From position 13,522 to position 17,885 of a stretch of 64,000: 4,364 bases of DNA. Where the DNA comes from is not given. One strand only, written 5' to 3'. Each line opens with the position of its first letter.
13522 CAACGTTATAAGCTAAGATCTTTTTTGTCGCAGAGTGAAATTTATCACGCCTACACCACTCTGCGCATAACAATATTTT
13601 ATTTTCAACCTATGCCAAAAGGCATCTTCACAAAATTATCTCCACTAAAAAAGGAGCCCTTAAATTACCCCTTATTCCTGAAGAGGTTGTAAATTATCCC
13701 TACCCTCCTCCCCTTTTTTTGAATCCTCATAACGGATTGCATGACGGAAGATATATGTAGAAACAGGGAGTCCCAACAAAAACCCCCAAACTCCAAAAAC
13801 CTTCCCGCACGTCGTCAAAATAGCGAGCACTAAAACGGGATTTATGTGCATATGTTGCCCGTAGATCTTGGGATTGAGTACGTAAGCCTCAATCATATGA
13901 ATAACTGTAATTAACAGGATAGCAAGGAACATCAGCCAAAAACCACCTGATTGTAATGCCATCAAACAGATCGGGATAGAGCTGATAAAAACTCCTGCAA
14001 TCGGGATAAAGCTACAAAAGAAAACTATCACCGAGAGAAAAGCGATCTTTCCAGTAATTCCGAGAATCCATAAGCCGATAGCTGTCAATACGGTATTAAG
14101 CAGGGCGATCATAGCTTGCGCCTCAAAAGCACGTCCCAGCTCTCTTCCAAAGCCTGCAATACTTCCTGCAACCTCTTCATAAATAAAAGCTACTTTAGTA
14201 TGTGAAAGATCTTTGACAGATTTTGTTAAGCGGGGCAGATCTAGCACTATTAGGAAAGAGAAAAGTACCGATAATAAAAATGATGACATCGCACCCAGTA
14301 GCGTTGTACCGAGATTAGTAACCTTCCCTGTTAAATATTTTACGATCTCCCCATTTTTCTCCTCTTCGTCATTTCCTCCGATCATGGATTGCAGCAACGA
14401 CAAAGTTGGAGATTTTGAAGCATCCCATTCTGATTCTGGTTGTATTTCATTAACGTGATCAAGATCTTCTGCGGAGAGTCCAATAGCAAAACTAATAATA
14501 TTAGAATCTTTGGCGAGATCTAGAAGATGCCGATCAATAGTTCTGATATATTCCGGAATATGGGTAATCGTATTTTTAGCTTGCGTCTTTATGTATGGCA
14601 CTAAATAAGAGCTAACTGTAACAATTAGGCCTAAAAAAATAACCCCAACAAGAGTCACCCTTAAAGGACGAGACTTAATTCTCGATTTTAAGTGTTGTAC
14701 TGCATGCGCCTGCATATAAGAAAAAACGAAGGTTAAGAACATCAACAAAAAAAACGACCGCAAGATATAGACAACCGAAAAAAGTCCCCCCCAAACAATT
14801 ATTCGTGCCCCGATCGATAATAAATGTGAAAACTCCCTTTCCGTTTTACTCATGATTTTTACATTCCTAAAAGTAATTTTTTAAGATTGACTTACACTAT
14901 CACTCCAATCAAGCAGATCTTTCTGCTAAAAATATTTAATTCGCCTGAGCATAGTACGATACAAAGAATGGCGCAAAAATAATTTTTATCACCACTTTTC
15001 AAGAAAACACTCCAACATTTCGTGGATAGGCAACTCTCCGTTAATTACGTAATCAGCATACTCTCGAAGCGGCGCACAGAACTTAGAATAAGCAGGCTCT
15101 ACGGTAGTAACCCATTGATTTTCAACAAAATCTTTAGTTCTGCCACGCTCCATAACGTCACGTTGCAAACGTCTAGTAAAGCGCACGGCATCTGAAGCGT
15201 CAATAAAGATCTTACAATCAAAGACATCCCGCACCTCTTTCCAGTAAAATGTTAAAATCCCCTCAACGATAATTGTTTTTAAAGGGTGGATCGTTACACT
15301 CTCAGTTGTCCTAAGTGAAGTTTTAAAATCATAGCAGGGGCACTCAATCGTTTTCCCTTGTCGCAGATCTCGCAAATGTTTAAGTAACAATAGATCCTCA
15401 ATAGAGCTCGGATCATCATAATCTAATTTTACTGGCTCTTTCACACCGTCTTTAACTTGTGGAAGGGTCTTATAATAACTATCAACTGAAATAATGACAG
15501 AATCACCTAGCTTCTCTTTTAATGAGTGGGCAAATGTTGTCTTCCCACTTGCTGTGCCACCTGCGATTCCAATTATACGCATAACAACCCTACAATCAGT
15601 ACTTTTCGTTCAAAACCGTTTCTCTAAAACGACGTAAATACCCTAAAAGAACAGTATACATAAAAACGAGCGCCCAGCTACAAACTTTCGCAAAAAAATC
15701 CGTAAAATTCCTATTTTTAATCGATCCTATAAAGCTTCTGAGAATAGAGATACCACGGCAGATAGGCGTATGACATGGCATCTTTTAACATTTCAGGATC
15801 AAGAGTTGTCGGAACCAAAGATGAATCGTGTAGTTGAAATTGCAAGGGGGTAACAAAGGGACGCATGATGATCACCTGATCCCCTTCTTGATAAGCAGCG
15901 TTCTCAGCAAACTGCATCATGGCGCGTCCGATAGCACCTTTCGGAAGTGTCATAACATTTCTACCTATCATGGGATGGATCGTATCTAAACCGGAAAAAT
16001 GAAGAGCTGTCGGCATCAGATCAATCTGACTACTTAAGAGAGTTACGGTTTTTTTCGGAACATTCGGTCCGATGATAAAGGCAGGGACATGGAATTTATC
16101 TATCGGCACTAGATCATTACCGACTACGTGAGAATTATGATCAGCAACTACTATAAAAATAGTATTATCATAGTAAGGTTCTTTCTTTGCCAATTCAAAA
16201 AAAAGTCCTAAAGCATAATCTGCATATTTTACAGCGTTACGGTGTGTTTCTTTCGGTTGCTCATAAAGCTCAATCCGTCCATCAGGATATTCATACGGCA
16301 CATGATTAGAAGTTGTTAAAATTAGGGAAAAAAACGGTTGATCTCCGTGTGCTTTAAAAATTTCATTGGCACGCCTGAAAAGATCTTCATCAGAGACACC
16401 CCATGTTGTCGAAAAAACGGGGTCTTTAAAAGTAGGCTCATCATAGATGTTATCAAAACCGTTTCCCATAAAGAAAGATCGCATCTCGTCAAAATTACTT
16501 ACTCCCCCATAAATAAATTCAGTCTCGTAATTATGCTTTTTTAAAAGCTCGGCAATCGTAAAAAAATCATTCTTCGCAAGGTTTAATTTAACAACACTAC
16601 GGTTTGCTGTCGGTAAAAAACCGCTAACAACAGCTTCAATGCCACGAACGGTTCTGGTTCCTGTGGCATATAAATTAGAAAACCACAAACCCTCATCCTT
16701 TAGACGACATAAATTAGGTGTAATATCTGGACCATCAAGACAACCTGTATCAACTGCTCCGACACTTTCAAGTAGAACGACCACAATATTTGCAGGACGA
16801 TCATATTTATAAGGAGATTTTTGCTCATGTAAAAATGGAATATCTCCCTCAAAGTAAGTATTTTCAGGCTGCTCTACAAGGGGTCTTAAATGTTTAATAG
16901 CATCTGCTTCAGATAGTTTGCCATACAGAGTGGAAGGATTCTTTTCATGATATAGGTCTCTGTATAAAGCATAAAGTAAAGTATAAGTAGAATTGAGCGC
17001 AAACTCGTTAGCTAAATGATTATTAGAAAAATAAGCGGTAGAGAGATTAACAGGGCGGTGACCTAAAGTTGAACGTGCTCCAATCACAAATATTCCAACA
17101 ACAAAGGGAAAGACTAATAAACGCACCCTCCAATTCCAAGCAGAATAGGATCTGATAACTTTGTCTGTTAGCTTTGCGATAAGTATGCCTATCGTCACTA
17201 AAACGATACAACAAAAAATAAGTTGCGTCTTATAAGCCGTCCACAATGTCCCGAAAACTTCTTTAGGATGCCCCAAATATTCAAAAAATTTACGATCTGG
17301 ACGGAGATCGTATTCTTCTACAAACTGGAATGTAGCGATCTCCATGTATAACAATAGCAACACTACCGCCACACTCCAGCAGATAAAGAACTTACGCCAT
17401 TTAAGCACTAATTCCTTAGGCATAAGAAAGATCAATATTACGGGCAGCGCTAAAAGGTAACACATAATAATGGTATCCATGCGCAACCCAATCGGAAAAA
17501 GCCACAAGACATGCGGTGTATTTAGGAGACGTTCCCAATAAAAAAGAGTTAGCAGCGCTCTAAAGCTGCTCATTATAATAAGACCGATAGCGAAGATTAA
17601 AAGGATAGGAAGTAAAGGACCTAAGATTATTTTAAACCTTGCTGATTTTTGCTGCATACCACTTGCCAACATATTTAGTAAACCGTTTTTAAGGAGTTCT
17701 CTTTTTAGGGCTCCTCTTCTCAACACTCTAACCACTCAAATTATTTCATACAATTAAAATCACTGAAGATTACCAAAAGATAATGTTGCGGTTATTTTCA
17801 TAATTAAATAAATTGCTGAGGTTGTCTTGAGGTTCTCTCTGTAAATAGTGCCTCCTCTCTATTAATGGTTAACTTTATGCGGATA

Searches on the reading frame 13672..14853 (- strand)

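Call 70: search_protein_families(library=pfam, proteins=[window:13672-14853:-], max_evalue=0.00001)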
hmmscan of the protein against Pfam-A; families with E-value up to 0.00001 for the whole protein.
window:13672-14853:- (393 aa): 1 family
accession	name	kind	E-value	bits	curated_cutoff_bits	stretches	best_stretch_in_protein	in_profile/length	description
PF01594.21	AI-2E_transport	-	1.1e-43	150.1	34.3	1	24-366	11-317/327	AI-2E family transporter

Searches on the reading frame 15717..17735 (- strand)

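Call 70: search_protein_families(library=pfam, proteins=[window:15717-17735:-], max_evalue=0.00001)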
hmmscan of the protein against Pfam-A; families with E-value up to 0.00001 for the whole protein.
window:15717-17735:- (672 aa): 1 family
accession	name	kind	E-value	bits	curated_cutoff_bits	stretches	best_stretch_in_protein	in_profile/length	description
PF00884.28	Sulfatase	-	1.2e-48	166.4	25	1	316-580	2-298/301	Sulfatase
